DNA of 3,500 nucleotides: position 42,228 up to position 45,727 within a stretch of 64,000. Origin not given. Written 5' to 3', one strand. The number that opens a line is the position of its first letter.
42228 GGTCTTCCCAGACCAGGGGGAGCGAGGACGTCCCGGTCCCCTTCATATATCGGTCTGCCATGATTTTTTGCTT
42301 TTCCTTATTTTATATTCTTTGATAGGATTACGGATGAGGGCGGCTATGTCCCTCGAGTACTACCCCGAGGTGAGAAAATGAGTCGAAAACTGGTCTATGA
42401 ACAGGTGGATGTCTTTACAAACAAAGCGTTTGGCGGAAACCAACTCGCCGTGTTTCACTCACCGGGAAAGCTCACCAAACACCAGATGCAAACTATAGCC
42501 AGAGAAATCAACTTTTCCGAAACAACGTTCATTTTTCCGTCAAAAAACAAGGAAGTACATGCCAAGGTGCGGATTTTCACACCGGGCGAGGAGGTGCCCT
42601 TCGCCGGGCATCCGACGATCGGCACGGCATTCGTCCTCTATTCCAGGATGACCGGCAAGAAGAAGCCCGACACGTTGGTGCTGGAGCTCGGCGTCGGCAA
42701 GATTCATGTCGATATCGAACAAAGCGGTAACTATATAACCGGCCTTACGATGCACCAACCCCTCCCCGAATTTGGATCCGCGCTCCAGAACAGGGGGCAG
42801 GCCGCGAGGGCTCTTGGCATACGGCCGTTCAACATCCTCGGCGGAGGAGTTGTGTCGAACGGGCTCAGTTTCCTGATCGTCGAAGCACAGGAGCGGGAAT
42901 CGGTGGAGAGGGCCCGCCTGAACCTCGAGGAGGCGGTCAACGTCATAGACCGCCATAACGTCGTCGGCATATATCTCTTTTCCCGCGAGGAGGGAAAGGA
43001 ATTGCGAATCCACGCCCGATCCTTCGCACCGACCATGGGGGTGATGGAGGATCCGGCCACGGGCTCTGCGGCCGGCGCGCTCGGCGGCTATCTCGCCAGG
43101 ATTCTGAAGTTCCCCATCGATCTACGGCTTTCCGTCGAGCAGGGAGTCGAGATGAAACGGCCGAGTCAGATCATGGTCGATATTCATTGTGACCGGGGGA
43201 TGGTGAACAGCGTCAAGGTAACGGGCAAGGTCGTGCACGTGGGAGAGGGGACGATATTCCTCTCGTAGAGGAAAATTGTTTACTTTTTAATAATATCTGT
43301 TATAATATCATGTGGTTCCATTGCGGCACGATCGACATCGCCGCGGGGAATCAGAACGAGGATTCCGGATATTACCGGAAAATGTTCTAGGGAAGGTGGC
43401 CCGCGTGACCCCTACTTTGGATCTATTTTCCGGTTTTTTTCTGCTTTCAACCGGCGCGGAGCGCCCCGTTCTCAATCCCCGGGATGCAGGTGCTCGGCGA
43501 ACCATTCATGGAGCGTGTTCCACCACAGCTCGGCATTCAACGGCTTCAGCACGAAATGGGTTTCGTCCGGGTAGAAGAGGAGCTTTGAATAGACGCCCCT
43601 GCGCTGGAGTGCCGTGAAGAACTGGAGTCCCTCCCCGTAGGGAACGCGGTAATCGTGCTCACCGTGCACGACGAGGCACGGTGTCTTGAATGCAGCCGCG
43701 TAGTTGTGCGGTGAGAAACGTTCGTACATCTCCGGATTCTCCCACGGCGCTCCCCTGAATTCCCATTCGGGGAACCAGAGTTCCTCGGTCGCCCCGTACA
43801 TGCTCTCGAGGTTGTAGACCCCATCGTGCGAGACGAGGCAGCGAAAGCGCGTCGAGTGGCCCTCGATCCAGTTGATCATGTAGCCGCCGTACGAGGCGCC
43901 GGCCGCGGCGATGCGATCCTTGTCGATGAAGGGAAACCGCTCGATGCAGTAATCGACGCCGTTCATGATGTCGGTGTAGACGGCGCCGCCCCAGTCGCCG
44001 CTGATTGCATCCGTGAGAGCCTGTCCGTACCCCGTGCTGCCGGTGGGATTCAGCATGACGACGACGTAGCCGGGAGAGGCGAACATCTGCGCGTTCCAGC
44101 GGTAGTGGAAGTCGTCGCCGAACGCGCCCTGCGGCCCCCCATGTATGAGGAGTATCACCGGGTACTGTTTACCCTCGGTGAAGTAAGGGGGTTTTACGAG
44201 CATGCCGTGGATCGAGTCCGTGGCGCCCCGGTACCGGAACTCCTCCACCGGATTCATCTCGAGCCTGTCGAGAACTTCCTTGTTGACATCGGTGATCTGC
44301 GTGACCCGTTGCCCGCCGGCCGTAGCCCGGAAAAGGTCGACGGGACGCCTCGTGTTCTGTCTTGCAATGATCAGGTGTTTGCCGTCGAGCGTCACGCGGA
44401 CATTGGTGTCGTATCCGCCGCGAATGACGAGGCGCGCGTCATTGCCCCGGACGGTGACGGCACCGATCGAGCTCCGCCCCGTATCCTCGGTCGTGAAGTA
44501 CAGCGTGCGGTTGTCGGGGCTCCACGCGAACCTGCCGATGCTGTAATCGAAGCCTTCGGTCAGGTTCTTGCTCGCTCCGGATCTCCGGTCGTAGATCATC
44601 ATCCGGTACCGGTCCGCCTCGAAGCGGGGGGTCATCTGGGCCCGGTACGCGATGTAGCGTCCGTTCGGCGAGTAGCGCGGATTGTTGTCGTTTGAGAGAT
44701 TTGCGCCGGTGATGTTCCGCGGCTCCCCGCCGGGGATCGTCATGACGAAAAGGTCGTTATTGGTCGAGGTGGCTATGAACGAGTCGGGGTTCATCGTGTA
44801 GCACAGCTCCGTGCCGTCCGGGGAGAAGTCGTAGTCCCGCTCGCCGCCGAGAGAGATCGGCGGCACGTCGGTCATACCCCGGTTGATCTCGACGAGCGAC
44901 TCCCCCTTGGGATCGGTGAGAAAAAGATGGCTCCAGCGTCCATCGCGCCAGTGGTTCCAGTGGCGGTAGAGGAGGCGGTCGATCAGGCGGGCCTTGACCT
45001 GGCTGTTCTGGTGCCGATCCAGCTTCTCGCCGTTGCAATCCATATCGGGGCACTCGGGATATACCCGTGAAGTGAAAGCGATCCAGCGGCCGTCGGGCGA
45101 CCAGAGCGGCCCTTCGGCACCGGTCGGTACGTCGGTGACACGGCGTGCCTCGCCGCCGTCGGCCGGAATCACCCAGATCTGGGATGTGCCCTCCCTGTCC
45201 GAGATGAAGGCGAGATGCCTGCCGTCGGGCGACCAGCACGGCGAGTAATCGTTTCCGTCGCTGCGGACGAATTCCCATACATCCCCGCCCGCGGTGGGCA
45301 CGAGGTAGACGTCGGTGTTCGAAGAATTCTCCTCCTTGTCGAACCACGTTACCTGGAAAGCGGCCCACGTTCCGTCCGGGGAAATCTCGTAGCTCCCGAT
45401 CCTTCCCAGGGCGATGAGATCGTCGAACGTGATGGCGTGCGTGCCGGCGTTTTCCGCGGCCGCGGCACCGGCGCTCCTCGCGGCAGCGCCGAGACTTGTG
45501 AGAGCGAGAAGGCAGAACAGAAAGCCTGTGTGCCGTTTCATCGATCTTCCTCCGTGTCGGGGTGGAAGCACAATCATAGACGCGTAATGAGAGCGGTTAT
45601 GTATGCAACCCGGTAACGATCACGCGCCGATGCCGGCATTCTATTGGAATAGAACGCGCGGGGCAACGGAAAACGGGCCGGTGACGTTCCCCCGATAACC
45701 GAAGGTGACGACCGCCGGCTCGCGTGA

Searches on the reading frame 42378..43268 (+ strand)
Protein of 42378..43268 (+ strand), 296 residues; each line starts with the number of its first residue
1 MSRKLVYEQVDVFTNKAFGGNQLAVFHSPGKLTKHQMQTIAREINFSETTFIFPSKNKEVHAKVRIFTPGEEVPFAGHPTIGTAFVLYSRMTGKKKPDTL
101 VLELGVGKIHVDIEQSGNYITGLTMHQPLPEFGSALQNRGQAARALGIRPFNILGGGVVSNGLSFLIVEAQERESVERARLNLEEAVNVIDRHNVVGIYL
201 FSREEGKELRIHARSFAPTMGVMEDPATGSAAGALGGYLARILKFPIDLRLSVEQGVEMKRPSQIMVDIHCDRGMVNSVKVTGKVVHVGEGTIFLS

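Call 3: search_protein_families(library=pfam, proteins=[window:42378-43268:+], max_evalue=0.01)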
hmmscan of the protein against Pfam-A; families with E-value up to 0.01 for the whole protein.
window:42378-43268:+ (296 aa): 2 families
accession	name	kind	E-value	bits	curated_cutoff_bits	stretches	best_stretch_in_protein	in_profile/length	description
PF02567.21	PhzC-PhzF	-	8.1e-66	222.8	27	1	10-291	1-281/281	Phenazine biosynthesis-like protein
PF05544.16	Pro_racemase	-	0.00012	21.7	27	1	45-126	52-135/325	Proline racemase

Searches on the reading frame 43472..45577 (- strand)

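Call 38: search_protein_families(library=pfam, proteins=[window:43472-45577:-], max_evalue=0.001)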
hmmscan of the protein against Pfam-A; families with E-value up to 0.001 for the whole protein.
window:43472-45577:- (701 aa): 7 families
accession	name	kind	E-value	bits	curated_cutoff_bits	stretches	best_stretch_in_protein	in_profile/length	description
PF00326.27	Peptidase_S9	-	7.7e-64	215.5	22.6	1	491-698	2-211/213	Prolyl oligopeptidase family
PF07676.18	PD40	-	9.2e-29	99.2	20.9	2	106-136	7-38/38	WD40-like Beta Propeller Repeat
PF00930.27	DPPIV_N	-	5.4e-10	39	22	0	83-151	18-82/354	Dipeptidyl peptidase IV (DPP IV) N-terminal region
PF20434.5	BD-FAE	-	9.7e-10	38.8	26.8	1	469-656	10-214/215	BD-FAE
PF25174.1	Beta-prop_THOC3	-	3.9e-06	26.5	305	0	298-366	92-151/272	THOC3 beta-propeller domain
PF02129.25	Peptidase_S15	-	0.00028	21.1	23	0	619-670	210-257/262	X-Pro dipeptidyl-peptidase (S15 family)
PF02897.21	Peptidase_S9_N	-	0.00044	19.6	24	0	302-368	131-195/414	Prolyl oligopeptidase, N-terminal beta-propeller domain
